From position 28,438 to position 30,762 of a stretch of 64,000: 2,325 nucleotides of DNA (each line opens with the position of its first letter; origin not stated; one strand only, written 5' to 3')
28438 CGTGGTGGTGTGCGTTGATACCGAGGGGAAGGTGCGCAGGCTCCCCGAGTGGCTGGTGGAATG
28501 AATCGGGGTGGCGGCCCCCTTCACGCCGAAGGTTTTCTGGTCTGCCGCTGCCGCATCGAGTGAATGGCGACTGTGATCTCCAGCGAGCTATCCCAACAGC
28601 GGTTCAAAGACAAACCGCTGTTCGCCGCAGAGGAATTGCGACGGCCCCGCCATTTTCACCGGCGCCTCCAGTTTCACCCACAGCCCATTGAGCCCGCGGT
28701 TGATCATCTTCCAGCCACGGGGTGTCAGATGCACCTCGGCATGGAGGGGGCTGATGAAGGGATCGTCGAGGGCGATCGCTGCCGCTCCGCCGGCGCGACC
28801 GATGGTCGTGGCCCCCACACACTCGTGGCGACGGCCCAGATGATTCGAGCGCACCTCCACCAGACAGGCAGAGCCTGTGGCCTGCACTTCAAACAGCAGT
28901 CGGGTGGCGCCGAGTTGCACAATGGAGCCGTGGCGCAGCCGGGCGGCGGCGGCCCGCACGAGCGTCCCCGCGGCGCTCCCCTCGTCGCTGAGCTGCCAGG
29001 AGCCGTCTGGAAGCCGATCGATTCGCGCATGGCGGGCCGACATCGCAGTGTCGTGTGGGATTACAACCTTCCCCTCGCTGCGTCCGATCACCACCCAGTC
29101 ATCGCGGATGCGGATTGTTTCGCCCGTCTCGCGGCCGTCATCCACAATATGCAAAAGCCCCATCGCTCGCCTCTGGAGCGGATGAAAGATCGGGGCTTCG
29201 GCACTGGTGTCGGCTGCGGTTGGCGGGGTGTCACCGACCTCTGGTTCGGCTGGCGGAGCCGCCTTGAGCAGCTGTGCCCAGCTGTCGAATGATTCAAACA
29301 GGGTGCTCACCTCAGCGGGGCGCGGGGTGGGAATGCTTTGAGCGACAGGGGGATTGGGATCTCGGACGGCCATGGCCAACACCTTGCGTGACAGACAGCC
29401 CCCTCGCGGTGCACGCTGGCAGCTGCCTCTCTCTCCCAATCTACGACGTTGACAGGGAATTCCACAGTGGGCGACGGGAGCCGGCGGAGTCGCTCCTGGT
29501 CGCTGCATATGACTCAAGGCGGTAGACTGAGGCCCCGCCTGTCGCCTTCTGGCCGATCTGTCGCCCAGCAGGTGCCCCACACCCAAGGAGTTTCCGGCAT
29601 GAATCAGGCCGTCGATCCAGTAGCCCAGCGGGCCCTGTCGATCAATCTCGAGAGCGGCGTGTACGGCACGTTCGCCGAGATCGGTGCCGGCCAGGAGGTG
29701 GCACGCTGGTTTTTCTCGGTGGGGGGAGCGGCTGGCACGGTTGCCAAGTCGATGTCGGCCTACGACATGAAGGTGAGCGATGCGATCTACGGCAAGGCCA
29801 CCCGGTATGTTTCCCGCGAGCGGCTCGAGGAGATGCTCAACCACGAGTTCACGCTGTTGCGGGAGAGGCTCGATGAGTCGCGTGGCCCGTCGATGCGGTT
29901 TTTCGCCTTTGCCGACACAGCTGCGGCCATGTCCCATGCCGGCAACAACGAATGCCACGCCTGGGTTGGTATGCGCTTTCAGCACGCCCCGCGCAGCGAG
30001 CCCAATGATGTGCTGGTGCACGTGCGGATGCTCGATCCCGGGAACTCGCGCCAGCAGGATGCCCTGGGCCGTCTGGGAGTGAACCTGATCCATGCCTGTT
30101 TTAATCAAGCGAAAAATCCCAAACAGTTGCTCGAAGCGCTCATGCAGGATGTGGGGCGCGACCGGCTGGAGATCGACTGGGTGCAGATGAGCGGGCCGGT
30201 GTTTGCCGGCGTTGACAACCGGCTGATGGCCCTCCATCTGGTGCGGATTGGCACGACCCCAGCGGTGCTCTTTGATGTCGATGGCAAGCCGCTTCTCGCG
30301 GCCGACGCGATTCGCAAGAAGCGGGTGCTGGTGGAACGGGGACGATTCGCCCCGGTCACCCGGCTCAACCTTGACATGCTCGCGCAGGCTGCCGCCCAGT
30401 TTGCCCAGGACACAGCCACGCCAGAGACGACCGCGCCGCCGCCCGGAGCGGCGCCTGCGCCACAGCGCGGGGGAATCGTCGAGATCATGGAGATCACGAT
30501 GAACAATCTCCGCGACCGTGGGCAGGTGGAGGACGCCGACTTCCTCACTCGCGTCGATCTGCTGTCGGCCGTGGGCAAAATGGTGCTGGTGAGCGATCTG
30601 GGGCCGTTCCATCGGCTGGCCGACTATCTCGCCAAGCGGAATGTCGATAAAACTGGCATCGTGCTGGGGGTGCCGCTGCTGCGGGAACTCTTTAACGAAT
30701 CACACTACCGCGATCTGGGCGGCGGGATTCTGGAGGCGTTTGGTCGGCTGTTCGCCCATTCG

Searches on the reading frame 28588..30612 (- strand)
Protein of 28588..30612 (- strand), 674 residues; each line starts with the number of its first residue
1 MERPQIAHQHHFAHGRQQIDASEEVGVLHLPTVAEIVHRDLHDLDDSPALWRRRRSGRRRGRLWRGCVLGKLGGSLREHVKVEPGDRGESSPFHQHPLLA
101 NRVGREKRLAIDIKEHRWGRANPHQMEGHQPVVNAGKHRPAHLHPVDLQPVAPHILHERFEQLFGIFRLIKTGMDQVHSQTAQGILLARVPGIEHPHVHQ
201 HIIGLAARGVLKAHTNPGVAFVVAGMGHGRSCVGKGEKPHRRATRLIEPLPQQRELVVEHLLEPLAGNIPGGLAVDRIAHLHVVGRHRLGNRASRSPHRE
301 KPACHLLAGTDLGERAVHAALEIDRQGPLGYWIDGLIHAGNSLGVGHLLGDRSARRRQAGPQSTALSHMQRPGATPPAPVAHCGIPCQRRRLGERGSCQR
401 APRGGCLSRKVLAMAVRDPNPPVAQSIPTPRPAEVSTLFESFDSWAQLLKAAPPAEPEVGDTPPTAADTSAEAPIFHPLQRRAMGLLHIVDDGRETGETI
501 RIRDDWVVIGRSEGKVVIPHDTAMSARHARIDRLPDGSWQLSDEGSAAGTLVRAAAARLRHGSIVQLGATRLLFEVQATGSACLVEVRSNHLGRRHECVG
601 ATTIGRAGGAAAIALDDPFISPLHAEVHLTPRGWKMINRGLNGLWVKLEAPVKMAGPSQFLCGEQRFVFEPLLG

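Call 20: search_protein_families(library=pfam, proteins=[window:28588-30612:-], max_evalue=0.0001)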
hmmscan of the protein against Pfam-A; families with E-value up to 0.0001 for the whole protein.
window:28588-30612:- (674 aa): 2 families
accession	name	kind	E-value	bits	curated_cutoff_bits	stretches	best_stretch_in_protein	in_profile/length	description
PF00498.31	FHA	-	2.2e-15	57.3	20.7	1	507-568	1-67/67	FHA domain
PF16697.10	Yop-YscD_cpl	-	2.4e-10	40.9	33.2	1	492-576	4-92/94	Inner membrane component of T3SS, cytoplasmic domain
